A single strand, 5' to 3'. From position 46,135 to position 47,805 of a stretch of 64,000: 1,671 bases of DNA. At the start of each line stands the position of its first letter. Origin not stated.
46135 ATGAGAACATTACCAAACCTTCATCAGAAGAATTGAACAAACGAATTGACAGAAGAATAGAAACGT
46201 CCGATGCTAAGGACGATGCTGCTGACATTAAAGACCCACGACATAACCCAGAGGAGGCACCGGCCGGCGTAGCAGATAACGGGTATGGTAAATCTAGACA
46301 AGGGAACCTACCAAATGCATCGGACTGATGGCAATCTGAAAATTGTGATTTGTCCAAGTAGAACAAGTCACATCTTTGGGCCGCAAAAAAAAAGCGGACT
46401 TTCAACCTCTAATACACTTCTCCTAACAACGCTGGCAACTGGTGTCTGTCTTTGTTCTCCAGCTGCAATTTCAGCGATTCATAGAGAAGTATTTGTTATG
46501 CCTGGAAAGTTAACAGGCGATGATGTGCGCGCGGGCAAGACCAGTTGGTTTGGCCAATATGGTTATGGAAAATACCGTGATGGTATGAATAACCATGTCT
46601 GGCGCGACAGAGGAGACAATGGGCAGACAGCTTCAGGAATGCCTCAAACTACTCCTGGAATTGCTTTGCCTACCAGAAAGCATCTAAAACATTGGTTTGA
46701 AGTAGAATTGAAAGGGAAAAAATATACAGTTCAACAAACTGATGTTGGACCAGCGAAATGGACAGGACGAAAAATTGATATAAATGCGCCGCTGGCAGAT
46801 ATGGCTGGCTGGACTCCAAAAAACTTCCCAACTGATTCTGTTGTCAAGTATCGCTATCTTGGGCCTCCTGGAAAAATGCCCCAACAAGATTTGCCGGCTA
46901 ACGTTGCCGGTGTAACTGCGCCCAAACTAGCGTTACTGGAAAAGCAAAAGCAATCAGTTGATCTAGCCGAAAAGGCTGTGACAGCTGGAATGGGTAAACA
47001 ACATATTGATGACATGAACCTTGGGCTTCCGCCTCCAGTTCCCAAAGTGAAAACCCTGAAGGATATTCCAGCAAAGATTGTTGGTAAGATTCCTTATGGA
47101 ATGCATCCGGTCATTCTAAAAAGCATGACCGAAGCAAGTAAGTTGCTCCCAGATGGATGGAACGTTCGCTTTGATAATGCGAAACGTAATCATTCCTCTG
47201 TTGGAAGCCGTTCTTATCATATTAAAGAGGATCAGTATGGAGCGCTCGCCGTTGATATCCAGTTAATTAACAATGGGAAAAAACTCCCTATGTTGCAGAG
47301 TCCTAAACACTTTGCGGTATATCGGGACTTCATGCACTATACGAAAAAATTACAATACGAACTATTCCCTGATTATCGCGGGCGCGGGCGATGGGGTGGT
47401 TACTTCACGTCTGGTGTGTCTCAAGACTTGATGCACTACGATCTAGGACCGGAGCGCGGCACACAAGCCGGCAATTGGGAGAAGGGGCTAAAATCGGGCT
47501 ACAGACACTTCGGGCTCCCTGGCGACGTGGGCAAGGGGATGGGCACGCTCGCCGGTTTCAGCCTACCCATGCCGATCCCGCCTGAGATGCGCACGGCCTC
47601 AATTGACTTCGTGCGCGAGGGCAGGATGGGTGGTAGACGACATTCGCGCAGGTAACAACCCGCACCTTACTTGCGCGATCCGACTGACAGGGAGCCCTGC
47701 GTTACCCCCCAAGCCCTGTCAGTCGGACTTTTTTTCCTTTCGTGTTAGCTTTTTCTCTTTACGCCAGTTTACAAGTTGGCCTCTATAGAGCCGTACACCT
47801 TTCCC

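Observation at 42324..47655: Two tail-associated peptidoglycan hydrolases with paralogous M15-like domains; the 3' end of the second gene is a GC-rich mosaic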

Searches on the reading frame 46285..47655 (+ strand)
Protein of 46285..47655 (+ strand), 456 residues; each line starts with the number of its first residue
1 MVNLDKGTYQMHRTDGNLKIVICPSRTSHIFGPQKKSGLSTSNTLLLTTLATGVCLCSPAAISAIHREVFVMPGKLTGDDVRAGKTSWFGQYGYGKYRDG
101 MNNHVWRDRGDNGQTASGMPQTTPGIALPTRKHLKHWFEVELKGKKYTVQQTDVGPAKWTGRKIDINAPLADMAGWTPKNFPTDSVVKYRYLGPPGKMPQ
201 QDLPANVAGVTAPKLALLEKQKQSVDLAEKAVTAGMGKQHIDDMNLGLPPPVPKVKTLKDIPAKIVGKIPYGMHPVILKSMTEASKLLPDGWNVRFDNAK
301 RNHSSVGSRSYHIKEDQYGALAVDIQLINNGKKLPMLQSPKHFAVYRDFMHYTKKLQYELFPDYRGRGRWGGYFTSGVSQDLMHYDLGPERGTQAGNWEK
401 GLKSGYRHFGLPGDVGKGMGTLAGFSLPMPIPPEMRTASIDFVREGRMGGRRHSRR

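Call 6: search_protein_families(library=pfam, proteins=[window:46285-47655:+], max_evalue=0.1)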
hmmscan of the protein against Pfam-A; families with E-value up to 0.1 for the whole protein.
window:46285-47655:+ (456 aa): 0 families

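Call 7: search_protein_families(library=phrogs, proteins=[window:46285-47655:+], max_evalue=0.01)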
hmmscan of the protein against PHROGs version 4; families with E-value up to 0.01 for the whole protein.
window:46285-47655:+ (456 aa): 0 families

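Call 9: search_dna_similar(query=window:46285-47655:+, collection=phages, mode=protein, max_rows=30)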
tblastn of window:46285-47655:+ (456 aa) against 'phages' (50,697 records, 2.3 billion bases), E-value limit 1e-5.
Records with a match: 3; places in all: 3; records where one place covers at least 80% of the query: 0.
Best place of each record, by identity: <60% 3.
By first word of the organism name: Rhizobium 3.
By host as written in the record: Rhizobium leguminosarum biovar viciae 3841 2; - 1.
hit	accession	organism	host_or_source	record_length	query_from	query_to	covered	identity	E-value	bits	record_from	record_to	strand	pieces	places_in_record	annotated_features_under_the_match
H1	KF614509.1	Rhizobium phage vB_RleS_L338C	Rhizobium leguminosarum biovar viciae ...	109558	322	409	19%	32.3%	3e-6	56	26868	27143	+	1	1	tail tape measure domain containing protein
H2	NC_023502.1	Rhizobium phage vB_RleS_L338C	Rhizobium leguminosarum biovar viciae ...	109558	322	409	19%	32.3%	3e-6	56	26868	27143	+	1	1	tail length tape measure protein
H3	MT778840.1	Rhizobium phage P11VFA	-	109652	322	409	19%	32.3%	3e-6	56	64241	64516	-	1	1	tail tape measure protein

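Call 11: search_solved_structures(query=window:46285-47655:+, max_evalue=10, show_alignments=3)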
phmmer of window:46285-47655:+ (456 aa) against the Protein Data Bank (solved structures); distinct sequences matched with E-value up to 10: 0.

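Call 13: find_homologous_proteins(query=window:46285-47655:+, max_evalue=0.001)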
Query window:46285-47655:+ (456 aa): 46 proteins with E <= 0.001 among 6100 candidates.
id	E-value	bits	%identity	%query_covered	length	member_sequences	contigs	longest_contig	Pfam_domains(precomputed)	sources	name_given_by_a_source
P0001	0.0e+0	1046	100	98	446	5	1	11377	-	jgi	-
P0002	7.4e-197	673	64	58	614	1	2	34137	-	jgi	jgi:hypothetical protein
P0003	2.2e-149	516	57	91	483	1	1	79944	-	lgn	-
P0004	3.8e-146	506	65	76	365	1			-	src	-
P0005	9.0e-144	498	54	92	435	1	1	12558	-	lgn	-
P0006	9.4e-144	498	57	88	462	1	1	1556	-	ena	-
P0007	1.0e-142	494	55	90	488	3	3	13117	-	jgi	jgi:hypothetical protein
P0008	1.1e-136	475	56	85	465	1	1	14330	-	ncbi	-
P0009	2.9e-69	252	62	40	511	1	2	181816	-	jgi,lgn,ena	-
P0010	6.0e-65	238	49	58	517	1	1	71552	-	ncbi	-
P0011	3.6e-54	202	54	39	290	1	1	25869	-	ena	-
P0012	2.1e-52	197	59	32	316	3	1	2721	-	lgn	-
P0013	4.2e-51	192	54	35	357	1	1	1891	-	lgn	-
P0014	5.3e-51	192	55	36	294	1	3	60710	-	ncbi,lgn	-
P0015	2.4e-50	190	50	38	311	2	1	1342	-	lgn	-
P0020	2.0e-49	187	64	28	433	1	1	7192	-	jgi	jgi:hypothetical protein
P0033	4.0e-47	179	50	34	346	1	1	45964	-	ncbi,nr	ncbi:MAG: hypothetical protein NW223_03330 [Hyphomicrobiaceae bacterium]|nr:hypothetical protein [Hy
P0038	1.6e-31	128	60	23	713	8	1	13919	-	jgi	jgi:hypothetical protein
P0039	3.0e-19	87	59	18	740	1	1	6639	PF01551.30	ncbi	-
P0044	1.7e-12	65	41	25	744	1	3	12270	PF01471.24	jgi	jgi:peptidoglycan hydrolase-like protein with peptidoglycan-binding domain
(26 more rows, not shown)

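Call 16: find_encoding_contigs(protein=P0001, flank=10000, max_places=4)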
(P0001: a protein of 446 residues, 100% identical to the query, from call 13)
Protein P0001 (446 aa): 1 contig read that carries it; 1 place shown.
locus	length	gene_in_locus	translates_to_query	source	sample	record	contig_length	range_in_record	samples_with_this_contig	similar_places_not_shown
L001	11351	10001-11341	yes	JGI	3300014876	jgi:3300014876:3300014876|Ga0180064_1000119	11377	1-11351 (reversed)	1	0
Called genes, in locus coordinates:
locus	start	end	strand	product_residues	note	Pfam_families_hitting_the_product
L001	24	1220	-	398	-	-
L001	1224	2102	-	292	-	PF11246:Phage_gp53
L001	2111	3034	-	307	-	-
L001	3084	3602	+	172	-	PF08722:Tn7_TnsA-like_N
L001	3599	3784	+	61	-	-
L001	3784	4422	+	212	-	PF26869:Phage_T4_gp2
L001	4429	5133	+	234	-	PF23849:Phage_TTP_2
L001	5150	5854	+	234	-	PF12322:T4_baseplate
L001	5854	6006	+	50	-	PF28602:Gp51_C (weak)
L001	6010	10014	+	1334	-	-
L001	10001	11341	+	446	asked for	-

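Call 17: find_encoding_contigs(protein=P0002, flank=6000, max_places=2)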
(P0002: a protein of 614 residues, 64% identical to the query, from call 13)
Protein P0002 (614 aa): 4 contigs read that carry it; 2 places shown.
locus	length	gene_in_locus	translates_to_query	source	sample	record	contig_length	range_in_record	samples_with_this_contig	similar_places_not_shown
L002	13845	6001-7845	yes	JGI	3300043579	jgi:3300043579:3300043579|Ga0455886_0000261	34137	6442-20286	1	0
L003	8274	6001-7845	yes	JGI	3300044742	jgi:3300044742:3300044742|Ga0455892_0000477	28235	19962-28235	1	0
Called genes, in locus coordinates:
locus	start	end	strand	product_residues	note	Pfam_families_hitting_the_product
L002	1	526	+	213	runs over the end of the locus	PF26869:Phage_T4_gp2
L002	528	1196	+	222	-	PF23849:Phage_TTP_2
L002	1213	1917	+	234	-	PF12322:T4_baseplate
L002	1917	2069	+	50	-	PF28602:Gp51_C (weak)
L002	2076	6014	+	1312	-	-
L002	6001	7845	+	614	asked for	-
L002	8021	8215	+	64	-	-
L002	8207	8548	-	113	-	-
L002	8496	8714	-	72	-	-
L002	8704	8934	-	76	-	-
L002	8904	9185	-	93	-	-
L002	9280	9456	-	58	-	-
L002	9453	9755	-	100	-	-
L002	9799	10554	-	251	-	PF10979:DUF2786, PF23771:DUF7168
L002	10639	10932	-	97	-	-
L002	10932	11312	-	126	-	-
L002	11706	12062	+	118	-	PF00816:Histone_HNS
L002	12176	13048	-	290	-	PF08804:gp32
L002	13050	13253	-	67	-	-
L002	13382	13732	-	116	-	-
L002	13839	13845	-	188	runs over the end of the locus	PF08993:T4_Gp59_N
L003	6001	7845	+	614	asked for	-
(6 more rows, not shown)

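Call 18: find_encoding_contigs(protein=P0003, flank=6000, max_places=2)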
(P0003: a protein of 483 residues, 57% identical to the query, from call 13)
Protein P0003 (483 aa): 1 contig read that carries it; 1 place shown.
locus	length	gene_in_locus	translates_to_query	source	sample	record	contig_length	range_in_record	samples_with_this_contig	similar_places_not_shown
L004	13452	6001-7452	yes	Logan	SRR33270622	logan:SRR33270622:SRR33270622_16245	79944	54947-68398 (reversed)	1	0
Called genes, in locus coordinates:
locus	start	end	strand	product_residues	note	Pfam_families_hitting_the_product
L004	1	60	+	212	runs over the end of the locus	PF26869:Phage_T4_gp2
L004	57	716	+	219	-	PF23849:Phage_TTP_2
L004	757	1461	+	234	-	PF12322:T4_baseplate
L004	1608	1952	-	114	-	-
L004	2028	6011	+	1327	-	PF13539:Peptidase_M15_4 (weak)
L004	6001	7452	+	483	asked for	-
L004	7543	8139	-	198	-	PF11697:DUF3293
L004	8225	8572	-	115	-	-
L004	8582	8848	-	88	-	-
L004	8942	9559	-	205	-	-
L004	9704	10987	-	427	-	-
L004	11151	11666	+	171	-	PF13328:HD_4, PF01966:HD (faint)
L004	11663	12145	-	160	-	-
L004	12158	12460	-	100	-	-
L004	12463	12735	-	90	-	-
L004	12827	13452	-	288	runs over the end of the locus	-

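Call 19: find_encoding_contigs(protein=P0007, flank=6000, max_places=2)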
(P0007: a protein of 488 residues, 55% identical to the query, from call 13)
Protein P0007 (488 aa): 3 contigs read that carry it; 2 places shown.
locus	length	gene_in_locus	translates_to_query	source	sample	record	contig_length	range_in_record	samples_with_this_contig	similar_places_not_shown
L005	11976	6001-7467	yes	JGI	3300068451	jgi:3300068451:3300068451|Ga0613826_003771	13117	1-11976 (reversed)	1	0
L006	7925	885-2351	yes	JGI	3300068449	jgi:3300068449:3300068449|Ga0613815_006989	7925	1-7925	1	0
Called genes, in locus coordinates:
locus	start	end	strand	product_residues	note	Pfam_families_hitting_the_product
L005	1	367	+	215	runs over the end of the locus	PF26869:Phage_T4_gp2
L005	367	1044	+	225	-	PF23849:Phage_TTP_2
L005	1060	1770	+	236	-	PF12322:T4_baseplate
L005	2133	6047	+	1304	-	PF01510:Amidase_2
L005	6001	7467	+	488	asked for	-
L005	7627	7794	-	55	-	-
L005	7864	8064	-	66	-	-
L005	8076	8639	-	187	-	PF01068:DNA_ligase_A_M (faint)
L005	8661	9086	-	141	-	-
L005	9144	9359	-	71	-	-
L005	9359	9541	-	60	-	-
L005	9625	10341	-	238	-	-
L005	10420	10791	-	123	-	-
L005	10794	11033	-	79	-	-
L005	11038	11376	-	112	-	-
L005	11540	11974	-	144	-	?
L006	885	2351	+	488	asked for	-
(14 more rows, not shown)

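Call 23: find_encoding_contigs(protein=P0009, flank=6000, max_places=1)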
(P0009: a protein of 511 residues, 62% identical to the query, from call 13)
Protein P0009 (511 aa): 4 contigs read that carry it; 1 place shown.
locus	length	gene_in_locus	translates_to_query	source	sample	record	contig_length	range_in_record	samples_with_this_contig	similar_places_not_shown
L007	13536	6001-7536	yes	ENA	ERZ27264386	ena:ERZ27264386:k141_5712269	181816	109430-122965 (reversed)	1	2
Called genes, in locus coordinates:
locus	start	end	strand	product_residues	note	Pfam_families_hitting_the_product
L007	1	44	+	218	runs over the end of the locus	PF26869:Phage_T4_gp2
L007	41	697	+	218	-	PF23849:Phage_TTP_2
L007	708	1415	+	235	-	PF12322:T4_baseplate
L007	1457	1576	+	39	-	-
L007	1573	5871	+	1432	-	PF01551:Peptidase_M23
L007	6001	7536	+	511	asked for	-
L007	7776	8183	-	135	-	-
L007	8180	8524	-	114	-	PF18602:Rap1a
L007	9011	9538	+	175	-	PF00816:Histone_HNS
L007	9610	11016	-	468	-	PF01555:N6_N4_Mtase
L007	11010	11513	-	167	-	-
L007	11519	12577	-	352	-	-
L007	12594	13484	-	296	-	PF08804:gp32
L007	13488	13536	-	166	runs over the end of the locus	PF13392:HNH_3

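Call 24: find_encoding_contigs(protein=P0010, flank=6000, max_places=1)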
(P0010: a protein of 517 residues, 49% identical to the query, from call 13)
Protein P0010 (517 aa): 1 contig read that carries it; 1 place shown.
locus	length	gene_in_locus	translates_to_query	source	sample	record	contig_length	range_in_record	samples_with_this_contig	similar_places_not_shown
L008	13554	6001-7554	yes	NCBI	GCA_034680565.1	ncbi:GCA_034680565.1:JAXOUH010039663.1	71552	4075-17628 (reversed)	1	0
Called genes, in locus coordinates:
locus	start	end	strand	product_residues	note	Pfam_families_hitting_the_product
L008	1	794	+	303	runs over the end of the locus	-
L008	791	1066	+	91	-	-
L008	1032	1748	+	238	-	PF12322:T4_baseplate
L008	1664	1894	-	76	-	-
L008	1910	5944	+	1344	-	PF01551:Peptidase_M23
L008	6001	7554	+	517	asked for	-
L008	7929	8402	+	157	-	PF00816:Histone_HNS (weak)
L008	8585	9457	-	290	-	PF08804:gp32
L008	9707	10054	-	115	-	-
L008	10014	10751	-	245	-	-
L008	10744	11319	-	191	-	PF08993:T4_Gp59_N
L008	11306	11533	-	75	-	-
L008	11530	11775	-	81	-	PF16805:Trans_coact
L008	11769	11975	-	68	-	-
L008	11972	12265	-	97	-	-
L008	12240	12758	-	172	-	PF13671:AAA_33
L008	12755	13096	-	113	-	-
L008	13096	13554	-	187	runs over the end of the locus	-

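Call 25: find_encoding_contigs(protein=P0038, flank=6000, max_places=1)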
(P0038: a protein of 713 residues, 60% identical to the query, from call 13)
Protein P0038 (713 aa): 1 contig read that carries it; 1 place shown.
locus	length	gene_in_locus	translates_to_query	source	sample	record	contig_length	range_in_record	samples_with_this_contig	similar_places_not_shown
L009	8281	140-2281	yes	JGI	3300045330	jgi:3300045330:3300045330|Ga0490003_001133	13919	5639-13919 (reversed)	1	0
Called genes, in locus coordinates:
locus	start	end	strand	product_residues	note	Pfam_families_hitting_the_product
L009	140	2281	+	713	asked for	-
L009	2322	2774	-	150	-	-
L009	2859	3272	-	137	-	PF07963:N_methyl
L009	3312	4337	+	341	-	PF01933:CofD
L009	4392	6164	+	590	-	PF25919:BSH_CusB (faint), PF25917:BSH_RND (weak), PF25954:Beta-barrel_RND_2 (weak), PF25990:Beta-barrel_YknX, PF26002:Beta-barrel_AprE (faint), PF25975:CzcB_C (faint)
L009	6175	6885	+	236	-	PF00005:ABC_tran, PF02463:SMC_N (weak)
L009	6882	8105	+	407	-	PF12704:MacB_PCD, PF02687:FtsX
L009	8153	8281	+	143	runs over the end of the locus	-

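Call 37: search_protein_families(library=pfam, proteins=[P0038, P0014, P0003, P0009], max_evalue=10)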
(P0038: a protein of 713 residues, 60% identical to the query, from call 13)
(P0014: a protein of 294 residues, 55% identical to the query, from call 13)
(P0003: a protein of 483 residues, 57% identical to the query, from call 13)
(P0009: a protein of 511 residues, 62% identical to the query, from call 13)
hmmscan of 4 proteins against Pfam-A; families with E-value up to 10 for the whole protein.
P0038 (713 aa): 0 families

P0014 (294 aa): 0 families

P0003 (483 aa): 1 family
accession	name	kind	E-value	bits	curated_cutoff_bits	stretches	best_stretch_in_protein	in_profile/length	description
PF04710.19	Pellino_FHA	-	0.048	13.3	25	1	107-159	166-220/264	Pellino, FHA domain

P0009 (511 aa): 0 families

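Call 44: predict_structure(alignment_id=A2)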
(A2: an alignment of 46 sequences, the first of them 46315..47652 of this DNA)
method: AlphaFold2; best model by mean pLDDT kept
length: 446 residues; sequences in the alignment: 46
mean_pLDDT: 71.8   pTM: 0.48
mean pLDDT of the five models: 71.8, 70.4, 69.4, 68.7, 67.6
residues with pLDDT >= 90: 149; 70-90: 105; 50-70: 84; < 50: 108
segments of 3 or more residues with pLDDT < 50: 1-19, 21-25, 191-230, 232-237, 365-367, 406-410, 420-446
pLDDT, mean of each block of 10 residues (from residue 1): 35 40 54 81 69 57 88 97 89 91 90 96 96 95 96 97 96 98 77 37 32 39 42 51 82 94 92 95 85 66 80 90 71 81 89 84 50 79 60 64 48 56 38 34 37
secondary structure, 60 per line:
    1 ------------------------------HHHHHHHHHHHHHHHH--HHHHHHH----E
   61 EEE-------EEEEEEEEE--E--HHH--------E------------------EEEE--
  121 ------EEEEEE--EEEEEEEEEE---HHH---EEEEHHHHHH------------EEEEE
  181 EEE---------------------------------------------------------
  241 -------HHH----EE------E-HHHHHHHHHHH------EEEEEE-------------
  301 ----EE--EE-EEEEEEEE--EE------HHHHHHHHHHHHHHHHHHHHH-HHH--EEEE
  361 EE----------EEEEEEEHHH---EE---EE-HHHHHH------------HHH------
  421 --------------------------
elements in order: H31-46 H49-55 E60-63 E71-79 E115-118 E127-132 E135-144 E154-157 H158-163 E176-183 H265-275 E282-287 E312-319 H330-350 E357-362 E373-379 H394-399

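Call 46: fold_search(model_id=the predicted structure, library=pdb)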
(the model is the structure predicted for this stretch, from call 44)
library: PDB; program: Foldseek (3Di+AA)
matches with E <= 10: 581; with E <= 0.001: 1
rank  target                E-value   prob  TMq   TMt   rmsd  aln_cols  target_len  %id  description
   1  8kea_A                1.1e-04  1.00  0.17  0.09  14.0       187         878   19  Cyanophage A-1(L) baseplate-initiators (released 2024-04-10)
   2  4avr_A                1.1e-03  1.00  0.18  0.69   3.2       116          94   20  Crystal structure of the hypothetical protein Pa4485 from Pseudomonas aeruginosa (released 2013-01-09)
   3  5ntb_A                4.5e-03  1.00  0.18  0.61   4.8       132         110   16  Streptomyces papain inhibitor (SPI) (released 2018-03-07)
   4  2bh0                  1.8e-02  0.99  0.17  0.34   5.8       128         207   19  Crystal structure of a SeMet derivative of EXPA from Bacillus subtilis at 2.5 angstrom (released 2006-06-28)
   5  8v3w_H                2.3e-02  0.96  0.17  0.14   6.2       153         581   16  CryoEM Structure of Diffocin - precontracted - Baseplate - focused refinement on triplex region (released 2024-08-28)
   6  9ms5_A                3.8e-02  0.94  0.16  0.32   8.9       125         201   10  Crystal structure of an expansin (Ss_EXLX1) from Streptomyces sp. (released 2025-05-21)
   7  7wvr                  5.1e-02  0.98  0.17  0.35   4.2       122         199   14  Crystal structure of Talaromyces leycettanus JCM12802 expansin (released 2022-12-14)
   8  3d30                  5.1e-02  0.85  0.13  0.27   8.5       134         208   18  Structure of an expansin like protein from Bacillus Subtilis at 1.9A resolution (released 2008-10-14)
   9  7esj_A                7.0e-02  0.47  0.12  0.15   7.3       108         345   16  Acinetobacter baumannii membrane-bound lytic murein transglycosylase A (released 2021-11-17)
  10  4jcw_A                7.4e-02  0.84  0.15  0.29   5.2       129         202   12  Crystal structure of Clavibacter michiganensis expansin in complex with cellopentaose (released 2014-03-05)
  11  4js7                  8.9e-02  0.93  0.16  0.33   4.7       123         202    9  Crystal structure of D78N mutant apo form of clavibacter michiganensis expansin (released 2014-03-26)
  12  2wfr                  1.4e-01  0.63  0.14  0.32   6.7       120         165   12  Crystal structure of the N-terminal signalling domain of human Dhh with calcium (released 2009-06-30)
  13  3czb_B                1.5e-01  0.30  0.12  0.16   7.8       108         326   17  Crystal structure of putative transglycosylase from Caulobacter crescentus (released 2008-06-10)
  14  6twi_E                1.7e-01  0.06  0.09  0.11  15.7       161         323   12  Crystal structure of the haemagglutinin mutant (Gln226Leu, Gly228Ser) from an H10N7 seal influenza virus isolated in G (released 2020-10-21)
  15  9omq_B                1.8e-01  0.77  0.14  0.09   4.5       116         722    9  NSF, substrate free, hydrolyzing, class 24 (released 2025-08-06)
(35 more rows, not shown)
